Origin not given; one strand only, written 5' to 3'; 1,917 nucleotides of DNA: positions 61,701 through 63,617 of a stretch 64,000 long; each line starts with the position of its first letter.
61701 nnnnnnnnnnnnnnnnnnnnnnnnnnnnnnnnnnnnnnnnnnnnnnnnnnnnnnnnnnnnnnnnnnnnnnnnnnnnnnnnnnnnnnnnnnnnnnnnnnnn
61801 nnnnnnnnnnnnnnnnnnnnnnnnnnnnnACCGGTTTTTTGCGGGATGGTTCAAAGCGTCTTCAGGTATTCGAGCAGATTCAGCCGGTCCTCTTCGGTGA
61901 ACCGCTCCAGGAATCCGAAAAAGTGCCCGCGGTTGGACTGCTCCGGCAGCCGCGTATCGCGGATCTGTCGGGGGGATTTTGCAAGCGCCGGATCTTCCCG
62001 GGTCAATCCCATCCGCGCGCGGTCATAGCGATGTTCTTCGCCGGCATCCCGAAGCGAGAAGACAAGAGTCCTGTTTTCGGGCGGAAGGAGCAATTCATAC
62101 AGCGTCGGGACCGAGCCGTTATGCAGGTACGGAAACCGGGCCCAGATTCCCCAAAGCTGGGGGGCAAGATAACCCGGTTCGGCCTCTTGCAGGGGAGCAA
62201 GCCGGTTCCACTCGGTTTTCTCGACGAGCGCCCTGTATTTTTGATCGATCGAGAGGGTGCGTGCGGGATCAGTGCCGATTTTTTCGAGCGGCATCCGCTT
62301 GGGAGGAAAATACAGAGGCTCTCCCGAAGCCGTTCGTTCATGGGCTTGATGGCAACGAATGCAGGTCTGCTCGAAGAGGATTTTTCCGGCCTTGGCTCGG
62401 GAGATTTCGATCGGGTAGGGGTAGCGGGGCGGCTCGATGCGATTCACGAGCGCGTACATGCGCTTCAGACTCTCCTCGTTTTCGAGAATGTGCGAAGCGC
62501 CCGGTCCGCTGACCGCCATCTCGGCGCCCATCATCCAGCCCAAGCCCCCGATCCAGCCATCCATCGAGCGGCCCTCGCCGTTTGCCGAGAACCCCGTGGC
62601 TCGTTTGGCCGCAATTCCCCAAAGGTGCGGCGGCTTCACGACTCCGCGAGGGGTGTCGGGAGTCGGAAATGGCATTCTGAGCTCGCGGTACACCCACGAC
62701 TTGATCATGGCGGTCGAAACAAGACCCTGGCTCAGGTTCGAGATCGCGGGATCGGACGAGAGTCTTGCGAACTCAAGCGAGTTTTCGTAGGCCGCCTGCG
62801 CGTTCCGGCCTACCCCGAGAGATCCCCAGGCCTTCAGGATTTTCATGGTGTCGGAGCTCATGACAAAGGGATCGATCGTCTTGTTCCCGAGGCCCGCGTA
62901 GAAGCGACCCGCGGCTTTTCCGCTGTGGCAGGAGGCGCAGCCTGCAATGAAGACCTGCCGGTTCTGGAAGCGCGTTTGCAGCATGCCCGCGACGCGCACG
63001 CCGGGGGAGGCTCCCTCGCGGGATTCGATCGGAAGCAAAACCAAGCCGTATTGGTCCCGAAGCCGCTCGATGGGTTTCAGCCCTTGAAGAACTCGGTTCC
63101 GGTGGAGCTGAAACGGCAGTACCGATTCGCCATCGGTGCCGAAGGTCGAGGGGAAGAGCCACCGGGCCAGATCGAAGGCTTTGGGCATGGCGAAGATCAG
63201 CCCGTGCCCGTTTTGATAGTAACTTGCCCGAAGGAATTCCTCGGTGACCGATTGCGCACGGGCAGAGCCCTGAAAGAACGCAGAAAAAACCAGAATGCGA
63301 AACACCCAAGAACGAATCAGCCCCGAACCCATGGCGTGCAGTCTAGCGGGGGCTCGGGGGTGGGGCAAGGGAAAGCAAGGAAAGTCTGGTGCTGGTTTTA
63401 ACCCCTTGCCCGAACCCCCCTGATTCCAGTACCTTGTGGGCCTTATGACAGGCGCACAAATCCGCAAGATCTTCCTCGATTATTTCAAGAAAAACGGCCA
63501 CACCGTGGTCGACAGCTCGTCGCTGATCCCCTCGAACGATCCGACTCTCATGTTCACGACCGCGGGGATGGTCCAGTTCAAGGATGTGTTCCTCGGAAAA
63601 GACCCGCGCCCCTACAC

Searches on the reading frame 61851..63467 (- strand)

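Call 102: search_protein_families(library=pfam, proteins=[window:61851-63467:-], max_evalue=0.00001)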
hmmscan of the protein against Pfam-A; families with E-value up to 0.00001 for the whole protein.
window:61851-63467:- (538 aa): 2 families
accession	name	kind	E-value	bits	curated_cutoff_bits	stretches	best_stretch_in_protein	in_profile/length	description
PF21419.2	RoxA-like_Cyt-c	-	3.6e-15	55.7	26.7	1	432-470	1-38/39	RoxA-like, cytochrome c-like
PF00034.26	Cytochrom_C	-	1.4e-08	36.4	21.3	0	358-388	1-27/90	Cytochrome c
